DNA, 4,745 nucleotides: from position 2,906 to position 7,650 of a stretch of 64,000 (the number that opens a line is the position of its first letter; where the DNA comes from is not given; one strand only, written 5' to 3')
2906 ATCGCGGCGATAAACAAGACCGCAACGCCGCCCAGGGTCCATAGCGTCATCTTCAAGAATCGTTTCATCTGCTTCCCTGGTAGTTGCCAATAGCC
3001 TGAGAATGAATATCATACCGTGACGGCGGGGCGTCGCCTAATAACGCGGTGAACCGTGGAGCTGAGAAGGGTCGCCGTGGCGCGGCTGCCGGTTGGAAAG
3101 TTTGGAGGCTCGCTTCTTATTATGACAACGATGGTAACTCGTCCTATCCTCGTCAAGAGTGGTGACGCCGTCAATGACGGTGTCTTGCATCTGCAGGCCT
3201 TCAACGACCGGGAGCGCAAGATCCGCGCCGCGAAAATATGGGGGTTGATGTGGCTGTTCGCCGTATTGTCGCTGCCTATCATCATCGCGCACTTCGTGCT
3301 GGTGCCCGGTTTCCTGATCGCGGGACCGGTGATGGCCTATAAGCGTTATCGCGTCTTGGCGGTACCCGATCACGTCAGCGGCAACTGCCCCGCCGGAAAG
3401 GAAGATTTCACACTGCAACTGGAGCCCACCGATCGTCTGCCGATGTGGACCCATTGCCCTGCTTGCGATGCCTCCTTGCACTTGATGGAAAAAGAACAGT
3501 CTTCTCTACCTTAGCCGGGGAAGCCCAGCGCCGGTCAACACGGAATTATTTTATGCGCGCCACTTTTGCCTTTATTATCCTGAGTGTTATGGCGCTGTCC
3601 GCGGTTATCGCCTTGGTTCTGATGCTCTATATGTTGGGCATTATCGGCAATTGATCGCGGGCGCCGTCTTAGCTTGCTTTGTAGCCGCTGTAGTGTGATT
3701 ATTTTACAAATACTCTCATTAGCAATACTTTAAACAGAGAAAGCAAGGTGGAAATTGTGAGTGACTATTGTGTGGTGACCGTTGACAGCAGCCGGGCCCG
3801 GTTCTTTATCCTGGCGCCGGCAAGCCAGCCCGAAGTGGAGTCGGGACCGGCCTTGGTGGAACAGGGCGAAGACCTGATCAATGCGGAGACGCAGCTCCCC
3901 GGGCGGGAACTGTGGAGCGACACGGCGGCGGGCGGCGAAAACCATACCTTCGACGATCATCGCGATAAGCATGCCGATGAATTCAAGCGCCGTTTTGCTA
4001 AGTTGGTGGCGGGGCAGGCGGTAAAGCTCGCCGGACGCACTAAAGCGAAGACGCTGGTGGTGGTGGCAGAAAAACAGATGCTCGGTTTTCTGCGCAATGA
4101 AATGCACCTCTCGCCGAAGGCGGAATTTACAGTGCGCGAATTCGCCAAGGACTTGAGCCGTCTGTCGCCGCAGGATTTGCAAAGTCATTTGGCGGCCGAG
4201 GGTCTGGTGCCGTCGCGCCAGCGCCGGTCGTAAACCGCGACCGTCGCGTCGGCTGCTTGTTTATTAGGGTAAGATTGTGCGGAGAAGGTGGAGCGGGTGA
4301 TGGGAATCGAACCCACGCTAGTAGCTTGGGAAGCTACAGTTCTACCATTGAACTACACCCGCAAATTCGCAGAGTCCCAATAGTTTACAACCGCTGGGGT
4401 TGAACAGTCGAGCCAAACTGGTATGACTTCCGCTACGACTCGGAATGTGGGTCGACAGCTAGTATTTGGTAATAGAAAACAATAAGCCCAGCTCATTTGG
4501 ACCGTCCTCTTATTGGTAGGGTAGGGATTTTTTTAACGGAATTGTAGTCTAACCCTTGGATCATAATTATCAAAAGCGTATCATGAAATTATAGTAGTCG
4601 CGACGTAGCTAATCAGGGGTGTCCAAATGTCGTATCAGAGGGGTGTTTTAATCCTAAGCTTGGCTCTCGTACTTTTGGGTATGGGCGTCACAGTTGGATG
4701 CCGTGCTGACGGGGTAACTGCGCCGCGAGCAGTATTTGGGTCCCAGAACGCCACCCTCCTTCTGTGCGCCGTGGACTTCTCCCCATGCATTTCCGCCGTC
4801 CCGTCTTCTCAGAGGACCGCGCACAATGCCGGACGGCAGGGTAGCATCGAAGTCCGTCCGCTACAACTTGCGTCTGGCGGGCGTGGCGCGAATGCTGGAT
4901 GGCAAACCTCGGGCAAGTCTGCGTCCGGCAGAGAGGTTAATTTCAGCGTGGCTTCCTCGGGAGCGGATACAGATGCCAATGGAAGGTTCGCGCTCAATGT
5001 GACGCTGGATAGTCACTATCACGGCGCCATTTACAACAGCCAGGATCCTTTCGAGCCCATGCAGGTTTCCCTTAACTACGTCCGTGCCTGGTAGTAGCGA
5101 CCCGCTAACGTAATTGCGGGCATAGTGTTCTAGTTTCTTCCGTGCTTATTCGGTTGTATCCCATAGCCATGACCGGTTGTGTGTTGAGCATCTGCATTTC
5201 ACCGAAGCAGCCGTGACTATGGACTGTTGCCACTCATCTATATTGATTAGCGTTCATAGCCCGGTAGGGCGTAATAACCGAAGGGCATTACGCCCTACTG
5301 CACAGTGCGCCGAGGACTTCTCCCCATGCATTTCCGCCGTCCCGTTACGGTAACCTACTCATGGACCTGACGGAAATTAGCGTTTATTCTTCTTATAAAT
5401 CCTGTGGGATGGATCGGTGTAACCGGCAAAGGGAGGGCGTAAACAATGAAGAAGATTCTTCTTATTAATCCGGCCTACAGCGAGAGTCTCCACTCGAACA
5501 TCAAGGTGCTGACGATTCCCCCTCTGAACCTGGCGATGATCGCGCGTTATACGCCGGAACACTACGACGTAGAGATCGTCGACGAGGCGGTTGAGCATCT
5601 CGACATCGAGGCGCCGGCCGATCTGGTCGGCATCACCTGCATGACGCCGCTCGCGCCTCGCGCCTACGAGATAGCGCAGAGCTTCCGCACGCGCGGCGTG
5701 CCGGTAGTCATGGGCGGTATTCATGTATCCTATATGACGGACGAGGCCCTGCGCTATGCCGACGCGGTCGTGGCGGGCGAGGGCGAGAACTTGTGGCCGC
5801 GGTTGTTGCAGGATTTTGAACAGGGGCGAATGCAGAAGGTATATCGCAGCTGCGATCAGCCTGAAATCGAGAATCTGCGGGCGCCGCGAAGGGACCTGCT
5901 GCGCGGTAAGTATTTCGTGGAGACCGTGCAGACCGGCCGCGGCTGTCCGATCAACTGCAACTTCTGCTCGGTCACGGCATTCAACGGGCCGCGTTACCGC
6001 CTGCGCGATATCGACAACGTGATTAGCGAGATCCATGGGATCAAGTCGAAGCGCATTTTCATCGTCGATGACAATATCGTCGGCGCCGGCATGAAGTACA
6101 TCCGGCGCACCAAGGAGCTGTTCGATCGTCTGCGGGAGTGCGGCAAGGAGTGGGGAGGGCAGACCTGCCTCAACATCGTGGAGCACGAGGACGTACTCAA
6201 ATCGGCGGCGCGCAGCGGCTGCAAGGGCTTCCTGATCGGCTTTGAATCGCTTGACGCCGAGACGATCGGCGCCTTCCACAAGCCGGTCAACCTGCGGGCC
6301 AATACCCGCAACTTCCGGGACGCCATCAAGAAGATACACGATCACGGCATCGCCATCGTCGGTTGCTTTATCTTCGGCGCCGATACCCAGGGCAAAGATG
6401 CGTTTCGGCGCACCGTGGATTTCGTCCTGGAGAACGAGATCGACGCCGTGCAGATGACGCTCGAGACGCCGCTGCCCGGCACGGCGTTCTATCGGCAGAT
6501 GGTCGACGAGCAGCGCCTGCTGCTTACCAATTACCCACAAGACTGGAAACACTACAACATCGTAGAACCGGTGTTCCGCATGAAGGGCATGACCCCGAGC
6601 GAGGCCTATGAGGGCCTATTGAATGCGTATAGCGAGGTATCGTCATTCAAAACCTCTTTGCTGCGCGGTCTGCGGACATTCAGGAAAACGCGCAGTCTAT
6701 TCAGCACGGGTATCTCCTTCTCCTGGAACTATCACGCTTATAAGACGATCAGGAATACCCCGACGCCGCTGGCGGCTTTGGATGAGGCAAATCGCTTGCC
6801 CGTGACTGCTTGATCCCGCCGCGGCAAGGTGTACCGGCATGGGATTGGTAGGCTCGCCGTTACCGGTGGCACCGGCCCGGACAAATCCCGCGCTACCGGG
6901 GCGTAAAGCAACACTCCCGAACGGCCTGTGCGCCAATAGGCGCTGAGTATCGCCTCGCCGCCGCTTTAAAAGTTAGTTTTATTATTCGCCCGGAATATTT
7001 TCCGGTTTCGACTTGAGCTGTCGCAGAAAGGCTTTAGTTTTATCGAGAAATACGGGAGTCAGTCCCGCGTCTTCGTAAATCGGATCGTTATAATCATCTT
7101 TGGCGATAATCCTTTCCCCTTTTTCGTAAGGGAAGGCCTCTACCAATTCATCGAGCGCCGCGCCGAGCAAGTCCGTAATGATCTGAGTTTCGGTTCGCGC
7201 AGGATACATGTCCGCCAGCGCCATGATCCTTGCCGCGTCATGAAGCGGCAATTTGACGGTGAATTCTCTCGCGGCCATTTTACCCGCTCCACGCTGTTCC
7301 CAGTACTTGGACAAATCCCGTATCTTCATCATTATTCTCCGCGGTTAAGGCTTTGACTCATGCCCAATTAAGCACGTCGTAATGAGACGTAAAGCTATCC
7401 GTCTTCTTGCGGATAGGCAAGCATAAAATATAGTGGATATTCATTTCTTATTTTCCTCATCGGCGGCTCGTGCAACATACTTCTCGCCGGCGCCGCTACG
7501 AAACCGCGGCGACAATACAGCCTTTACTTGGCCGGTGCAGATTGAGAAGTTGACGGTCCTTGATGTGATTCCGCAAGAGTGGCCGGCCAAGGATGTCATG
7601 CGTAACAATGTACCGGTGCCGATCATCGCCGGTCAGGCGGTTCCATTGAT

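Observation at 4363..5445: ~1.07 kb segment next to tRNA-Gly with only a doubtful 155 aa ORF, an imperfect 41 bp direct repeat and a perfect 12 bp hairpin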

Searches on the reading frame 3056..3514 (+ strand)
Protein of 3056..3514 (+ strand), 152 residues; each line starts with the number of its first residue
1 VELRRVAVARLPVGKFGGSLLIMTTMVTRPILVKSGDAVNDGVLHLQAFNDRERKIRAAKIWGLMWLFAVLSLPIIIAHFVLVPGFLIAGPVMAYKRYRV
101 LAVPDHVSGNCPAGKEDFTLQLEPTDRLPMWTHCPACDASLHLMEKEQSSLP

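Call 10: search_protein_families(library=pfam, proteins=[window:3056-3514:+], max_evalue=0.1)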
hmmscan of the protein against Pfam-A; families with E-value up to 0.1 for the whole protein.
window:3056-3514:+ (152 aa): 2 families
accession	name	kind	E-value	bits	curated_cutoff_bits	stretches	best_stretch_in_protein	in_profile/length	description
PF11992.13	TgpA_N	-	0.089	12.2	30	0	50-86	148-184/333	TgpA N-terminal domain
PF23535.1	Microp_apicomplexa_21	-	0.092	13.3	27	0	47-81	6-40/76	Apicomplexa microprotein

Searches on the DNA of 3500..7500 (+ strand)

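Call 6: search_rna_families(source=window, start=3500, end=7500, threshold=evalue, max_evalue=10)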
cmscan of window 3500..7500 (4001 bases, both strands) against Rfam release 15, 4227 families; matches with E-value up to 10: 4.
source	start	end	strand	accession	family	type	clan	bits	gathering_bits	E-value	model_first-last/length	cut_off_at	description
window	4292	4362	-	RF00005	tRNA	Gene; tRNA;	CL00001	71.2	29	9e-15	1-71/71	no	tRNA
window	5578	5674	-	RF00765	mir-337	Gene; miRNA;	-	21.1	80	0.45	1-93/93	no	mir-337 microRNA precursor family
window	5267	5296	-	RF01101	TLS-PK6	Cis-reg;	-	19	44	2.4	1-40/40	no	Pseudoknot of tRNA-like structure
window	6996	7052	+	RF03970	mir-2766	Gene; miRNA;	-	16.4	60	8.7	1-68/68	no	mir-2766 microRNA precursor family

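Call 76: search_dna_similar(query=window:4363-5445:+, collection=plasmids, mode=distant, max_rows=8)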
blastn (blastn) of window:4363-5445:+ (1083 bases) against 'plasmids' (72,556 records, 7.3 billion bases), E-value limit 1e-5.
No match.

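Call 77: search_dna_similar(query=window:4363-5445:+, collection=phages, mode=distant, max_rows=8)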
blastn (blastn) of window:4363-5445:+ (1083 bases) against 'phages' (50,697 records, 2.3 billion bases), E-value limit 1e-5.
No match.
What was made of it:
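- No plasmid or phage BLASTN hits (calls 76, 77).
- Tried and rejected: No match (calls 76, 77).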

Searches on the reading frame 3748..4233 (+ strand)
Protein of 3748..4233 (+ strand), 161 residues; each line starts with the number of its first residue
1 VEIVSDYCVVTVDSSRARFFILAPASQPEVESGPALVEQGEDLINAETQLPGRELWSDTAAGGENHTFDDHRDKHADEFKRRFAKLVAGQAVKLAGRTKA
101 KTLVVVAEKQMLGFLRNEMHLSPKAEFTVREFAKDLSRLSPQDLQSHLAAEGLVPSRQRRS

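Call 10: search_protein_families(library=pfam, proteins=[window:3748-4233:+], max_evalue=0.1)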
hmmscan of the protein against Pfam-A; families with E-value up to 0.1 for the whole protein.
window:3748-4233:+ (161 aa): 4 families
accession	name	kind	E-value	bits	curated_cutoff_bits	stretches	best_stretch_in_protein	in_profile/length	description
PF10116.14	Host_attach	-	5.8e-26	92.1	26.7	1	8-148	1-138/138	Protein required for attachment to host cells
PF18856.6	baeRF_family12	-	1.4e-16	61.8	27.7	1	8-148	3-138/138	Bacterial archaeo-eukaryotic release factor family 12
PF18854.6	baeRF_family10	-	1.9e-06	28.7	27.1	1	6-111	15-103/143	Bacterial archaeo-eukaryotic release factor family 10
PF18846.6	baeRF_family5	-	0.013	16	27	1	61-124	50-111/132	Bacterial archaeo-eukaryotic release factor family 5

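Call 21: search_protein_families(library=ncbifam, proteins=[window:3748-4233:+], max_evalue=0.01)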
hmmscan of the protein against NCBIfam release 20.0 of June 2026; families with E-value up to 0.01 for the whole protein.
window:3748-4233:+ (161 aa): 1 family
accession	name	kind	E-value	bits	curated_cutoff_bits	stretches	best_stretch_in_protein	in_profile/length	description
NF052289.1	Rv2629_fam_RHF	equivalog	0.0046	16.2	320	1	49-150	137-237/357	Rv2629 family ribosome hibernation factor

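Call 44: find_related_loci(query=window:3748-4233:+, collection=genome_contigs, flank=8000)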
Query window:3748-4233:+ (161 aa) in genome_contigs; peptide patterns used: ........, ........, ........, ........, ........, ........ (x = any residue, [..] = any of these).
207 stretches matched a pattern; 6 encode a relative of the query (tblastn E <= 1e-3); 6 distinct loci.
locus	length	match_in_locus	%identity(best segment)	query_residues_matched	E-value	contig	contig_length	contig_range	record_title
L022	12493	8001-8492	67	1-159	2e-70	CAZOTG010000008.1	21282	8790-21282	MAG TPA_asm: uncultured Chromatiaceae bacterium isolate binchicken_co150_558 genome assembly, contig: NODE_5373_length_2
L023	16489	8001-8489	64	2-159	6e-65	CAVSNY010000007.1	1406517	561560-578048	MAG: uncultured Gammaproteobacteria bacterium isolate MFD03066.bin.1.24 genome assembly, contig: contig_26750, whole gen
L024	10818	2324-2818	63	4-161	8e-64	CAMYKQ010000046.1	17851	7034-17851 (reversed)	MAG: uncultured Gammaproteobacteria bacterium isolate Biocath_Gamma_008 genome assembly, contig: k127_22645, whole genom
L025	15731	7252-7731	37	4-158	8e-31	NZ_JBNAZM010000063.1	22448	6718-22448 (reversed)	Arhodomonas sp. AD133 AD138_contig_63, whole genome shotgun sequence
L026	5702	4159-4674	33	4-160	2e-26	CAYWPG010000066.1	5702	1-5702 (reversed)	MAG TPA_asm: uncultured Alkalilimnicola sp. isolate SRP268622_co1_559 genome assembly, contig: NODE_35343_length_5702_co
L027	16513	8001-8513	32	4-159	3e-26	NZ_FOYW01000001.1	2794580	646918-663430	Marinobacter daqiaonensis strain CGMCC 1.9167, whole genome shotgun sequence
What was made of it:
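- Tried and rejected: It was not among the GTDB species representatives (call 44), so genome-wide copy numbers could not be obtained.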
